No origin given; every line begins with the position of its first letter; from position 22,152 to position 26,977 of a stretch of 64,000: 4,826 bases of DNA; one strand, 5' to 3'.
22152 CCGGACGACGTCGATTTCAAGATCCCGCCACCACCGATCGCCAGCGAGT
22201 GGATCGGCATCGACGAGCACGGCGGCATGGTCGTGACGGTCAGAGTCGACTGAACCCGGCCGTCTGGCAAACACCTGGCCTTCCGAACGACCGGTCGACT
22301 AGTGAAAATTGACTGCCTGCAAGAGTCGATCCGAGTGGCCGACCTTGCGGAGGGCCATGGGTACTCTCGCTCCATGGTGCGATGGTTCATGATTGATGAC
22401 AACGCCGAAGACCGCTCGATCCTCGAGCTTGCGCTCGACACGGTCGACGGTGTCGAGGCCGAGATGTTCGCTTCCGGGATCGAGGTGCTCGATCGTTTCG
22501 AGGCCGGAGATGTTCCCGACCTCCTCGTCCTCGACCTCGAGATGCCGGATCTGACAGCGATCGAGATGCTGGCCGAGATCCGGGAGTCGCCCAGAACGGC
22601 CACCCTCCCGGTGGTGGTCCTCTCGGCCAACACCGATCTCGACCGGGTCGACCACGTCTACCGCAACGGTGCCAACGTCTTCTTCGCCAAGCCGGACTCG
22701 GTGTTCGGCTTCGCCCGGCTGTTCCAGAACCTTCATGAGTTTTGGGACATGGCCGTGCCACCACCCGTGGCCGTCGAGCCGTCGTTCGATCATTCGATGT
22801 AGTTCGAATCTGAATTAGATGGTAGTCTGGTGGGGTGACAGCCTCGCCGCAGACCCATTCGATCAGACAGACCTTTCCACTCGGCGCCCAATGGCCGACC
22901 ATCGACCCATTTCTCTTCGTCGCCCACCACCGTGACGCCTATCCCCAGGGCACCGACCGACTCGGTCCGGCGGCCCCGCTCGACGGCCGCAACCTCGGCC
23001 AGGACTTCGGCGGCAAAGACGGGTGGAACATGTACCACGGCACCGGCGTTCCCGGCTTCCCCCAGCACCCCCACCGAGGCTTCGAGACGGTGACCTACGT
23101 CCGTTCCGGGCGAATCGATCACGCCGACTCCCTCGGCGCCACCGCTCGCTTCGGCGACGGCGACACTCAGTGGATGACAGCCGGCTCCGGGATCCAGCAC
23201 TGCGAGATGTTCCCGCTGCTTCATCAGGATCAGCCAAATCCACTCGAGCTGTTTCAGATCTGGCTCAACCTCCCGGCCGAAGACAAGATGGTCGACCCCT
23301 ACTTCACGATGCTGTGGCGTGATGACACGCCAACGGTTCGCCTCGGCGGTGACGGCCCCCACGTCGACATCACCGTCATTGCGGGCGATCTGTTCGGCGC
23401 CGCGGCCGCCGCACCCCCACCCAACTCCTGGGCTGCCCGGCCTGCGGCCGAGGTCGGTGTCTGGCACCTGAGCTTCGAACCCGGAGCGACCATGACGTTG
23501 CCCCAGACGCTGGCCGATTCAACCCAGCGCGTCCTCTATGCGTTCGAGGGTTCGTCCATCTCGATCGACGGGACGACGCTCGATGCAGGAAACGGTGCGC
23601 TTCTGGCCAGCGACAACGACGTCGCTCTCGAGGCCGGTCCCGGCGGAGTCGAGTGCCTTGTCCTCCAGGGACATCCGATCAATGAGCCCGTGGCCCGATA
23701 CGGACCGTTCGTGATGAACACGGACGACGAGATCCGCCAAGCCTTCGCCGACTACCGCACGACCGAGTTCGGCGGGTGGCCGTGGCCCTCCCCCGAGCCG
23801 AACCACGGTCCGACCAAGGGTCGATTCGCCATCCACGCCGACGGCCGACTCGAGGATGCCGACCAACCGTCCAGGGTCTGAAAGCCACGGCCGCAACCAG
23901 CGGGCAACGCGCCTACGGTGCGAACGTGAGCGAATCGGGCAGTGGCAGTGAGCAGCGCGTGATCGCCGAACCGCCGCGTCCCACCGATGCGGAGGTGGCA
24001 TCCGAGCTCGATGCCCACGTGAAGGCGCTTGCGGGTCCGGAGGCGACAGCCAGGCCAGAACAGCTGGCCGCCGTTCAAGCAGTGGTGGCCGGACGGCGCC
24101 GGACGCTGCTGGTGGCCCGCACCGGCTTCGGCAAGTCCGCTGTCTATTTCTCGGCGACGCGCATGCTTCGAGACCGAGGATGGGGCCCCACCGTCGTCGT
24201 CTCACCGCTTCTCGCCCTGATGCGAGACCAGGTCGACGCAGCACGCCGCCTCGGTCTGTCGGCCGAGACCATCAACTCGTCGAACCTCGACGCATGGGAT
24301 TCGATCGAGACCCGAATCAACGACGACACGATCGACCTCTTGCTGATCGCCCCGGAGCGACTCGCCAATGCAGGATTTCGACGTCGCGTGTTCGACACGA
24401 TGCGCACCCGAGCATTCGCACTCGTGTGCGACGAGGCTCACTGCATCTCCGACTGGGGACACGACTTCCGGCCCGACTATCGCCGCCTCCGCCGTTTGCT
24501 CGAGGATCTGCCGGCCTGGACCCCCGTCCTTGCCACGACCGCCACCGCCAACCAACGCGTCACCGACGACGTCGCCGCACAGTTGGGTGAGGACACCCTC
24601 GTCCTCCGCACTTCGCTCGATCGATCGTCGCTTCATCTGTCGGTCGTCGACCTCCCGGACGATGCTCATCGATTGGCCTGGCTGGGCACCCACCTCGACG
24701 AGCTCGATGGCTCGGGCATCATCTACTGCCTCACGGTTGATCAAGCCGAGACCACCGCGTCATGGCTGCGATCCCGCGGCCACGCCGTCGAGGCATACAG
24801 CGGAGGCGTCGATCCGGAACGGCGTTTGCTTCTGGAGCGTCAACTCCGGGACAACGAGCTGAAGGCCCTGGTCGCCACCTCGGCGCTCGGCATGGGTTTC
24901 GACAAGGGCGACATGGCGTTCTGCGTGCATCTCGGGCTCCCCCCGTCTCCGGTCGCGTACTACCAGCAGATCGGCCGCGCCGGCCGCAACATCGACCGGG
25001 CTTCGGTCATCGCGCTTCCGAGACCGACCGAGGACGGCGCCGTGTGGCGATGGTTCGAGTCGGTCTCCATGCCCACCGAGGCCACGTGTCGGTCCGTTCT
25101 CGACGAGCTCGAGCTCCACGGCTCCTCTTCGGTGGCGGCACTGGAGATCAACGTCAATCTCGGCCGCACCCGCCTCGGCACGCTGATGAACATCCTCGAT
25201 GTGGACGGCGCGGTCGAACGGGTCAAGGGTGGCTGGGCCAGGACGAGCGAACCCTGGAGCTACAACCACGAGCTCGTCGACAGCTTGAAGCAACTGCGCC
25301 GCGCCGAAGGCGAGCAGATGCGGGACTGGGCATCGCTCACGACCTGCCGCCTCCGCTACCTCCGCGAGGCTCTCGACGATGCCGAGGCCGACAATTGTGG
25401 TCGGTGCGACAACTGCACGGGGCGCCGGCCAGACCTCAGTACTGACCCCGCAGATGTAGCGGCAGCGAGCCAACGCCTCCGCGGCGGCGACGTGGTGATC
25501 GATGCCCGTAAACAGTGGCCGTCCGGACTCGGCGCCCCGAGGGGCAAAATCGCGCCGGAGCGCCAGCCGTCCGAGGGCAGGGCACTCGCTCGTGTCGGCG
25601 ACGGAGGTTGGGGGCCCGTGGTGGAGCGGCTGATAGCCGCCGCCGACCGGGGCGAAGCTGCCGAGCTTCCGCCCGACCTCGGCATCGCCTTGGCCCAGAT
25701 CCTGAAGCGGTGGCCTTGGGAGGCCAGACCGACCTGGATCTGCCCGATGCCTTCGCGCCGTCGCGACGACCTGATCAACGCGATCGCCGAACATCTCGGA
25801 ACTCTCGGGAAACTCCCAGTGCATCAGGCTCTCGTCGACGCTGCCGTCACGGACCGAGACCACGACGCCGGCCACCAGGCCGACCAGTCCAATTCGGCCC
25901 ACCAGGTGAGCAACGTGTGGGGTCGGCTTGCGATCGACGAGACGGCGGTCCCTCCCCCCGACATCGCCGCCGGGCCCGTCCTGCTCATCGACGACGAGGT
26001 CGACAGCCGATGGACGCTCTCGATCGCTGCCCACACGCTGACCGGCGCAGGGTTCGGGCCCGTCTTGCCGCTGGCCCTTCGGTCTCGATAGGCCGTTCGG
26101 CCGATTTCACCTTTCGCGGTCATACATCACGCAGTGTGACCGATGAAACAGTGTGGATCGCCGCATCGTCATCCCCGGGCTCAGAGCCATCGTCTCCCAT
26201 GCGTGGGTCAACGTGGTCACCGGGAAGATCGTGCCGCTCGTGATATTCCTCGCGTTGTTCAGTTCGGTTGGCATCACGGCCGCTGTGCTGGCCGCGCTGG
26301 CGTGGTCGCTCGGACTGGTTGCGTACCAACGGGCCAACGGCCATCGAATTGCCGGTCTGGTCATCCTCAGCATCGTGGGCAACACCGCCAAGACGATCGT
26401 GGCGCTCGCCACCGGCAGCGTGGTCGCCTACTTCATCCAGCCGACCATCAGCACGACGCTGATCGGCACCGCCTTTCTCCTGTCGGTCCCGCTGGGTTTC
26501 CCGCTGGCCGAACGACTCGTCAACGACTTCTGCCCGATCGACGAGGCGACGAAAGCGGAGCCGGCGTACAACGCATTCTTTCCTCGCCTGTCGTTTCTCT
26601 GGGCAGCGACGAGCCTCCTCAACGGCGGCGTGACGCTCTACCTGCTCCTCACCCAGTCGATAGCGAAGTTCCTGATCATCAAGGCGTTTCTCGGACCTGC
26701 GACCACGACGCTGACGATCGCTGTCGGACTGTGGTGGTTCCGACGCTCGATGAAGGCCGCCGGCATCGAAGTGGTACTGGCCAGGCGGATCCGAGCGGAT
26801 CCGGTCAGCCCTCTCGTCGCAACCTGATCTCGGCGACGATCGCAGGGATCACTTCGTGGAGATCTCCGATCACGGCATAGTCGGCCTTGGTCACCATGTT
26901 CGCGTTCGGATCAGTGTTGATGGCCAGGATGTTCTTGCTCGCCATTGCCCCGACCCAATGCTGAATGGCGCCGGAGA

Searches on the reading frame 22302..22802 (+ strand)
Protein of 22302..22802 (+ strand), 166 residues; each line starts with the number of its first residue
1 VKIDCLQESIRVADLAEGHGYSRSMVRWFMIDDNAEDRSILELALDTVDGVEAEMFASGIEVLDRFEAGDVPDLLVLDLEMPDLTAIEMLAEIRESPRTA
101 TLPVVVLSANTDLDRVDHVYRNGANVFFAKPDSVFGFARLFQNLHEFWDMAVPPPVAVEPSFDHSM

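Call 21: search_protein_families(library=pfam, proteins=[window:22302-22802:+])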
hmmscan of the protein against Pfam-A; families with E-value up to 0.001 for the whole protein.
window:22302-22802:+ (166 aa): 1 family
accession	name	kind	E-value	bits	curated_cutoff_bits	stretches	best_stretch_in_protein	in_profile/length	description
PF00072.30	Response_reg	-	1.7e-15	57.6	30.2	1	30-131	3-100/111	Response regulator receiver domain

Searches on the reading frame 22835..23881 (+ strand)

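Call 21: search_protein_families(library=pfam, proteins=[window:22835-23881:+])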
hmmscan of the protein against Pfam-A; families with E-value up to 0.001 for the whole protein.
window:22835-23881:+ (348 aa): 2 families
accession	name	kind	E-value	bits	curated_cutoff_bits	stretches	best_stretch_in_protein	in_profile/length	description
PF02678.22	Pirin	-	6.3e-25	87.7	26.1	1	73-144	41-108/108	Pirin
PF05726.19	Pirin_C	-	3.7e-23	82.3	27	1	210-313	2-103/103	Pirin C-terminal cupin domain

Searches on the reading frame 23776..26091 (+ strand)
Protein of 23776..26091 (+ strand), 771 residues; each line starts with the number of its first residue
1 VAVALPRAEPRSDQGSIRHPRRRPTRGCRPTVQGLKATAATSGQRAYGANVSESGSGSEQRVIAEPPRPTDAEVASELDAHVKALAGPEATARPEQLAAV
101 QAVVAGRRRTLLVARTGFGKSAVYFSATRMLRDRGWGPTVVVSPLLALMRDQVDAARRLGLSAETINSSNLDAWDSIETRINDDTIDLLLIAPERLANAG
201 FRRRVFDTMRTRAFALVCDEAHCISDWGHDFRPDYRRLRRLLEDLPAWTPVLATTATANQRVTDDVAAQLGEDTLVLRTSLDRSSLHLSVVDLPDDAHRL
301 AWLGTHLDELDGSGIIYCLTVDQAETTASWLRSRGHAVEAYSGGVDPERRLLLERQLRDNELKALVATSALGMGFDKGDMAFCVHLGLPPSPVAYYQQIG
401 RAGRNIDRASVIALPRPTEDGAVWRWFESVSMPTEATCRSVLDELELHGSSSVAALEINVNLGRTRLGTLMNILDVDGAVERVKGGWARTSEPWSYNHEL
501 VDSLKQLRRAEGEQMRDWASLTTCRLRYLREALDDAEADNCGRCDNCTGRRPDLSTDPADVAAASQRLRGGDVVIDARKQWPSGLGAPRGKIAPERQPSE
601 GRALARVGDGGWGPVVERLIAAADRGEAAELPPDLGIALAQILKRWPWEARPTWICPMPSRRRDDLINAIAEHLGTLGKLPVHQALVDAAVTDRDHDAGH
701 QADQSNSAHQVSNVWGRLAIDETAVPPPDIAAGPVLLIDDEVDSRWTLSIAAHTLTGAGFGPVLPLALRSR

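Call 21: search_protein_families(library=pfam, proteins=[window:23776-26091:+])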
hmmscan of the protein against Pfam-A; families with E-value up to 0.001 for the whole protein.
window:23776-26091:+ (771 aa): 4 families
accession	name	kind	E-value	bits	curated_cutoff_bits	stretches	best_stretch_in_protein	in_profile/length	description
PF00270.35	DEAD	-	1.8e-19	70.6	26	1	94-263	2-164/167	DEAD/DEAH box helicase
PF00271.37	Helicase_C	-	2.1e-14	54.2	23.5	1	309-405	13-109/110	Helicase conserved C-terminal domain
PF04851.21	ResIII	-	1.4e-07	32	22.5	1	92-236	4-144/164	Type III restriction enzyme, res subunit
PF16124.10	RecQ_Zn_bind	-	0.0001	23.4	25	1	505-548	21-66/66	RecQ zinc-binding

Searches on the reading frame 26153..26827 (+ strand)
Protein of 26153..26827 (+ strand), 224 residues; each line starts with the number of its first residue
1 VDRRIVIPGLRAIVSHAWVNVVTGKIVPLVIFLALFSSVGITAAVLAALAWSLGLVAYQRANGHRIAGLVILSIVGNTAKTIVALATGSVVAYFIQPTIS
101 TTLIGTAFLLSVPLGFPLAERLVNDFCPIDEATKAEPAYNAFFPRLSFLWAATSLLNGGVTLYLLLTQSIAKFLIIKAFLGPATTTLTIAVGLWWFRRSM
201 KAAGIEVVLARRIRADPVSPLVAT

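Call 7: search_protein_families(library=pfam, proteins=[window:26153-26827:+])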
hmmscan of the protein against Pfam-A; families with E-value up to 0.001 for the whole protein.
window:26153-26827:+ (224 aa): 1 family
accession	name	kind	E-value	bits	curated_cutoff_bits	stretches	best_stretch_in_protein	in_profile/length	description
PF11361.13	DUF3159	-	4e-09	37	34.2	1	25-202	10-187/188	Protein of unknown function (DUF3159)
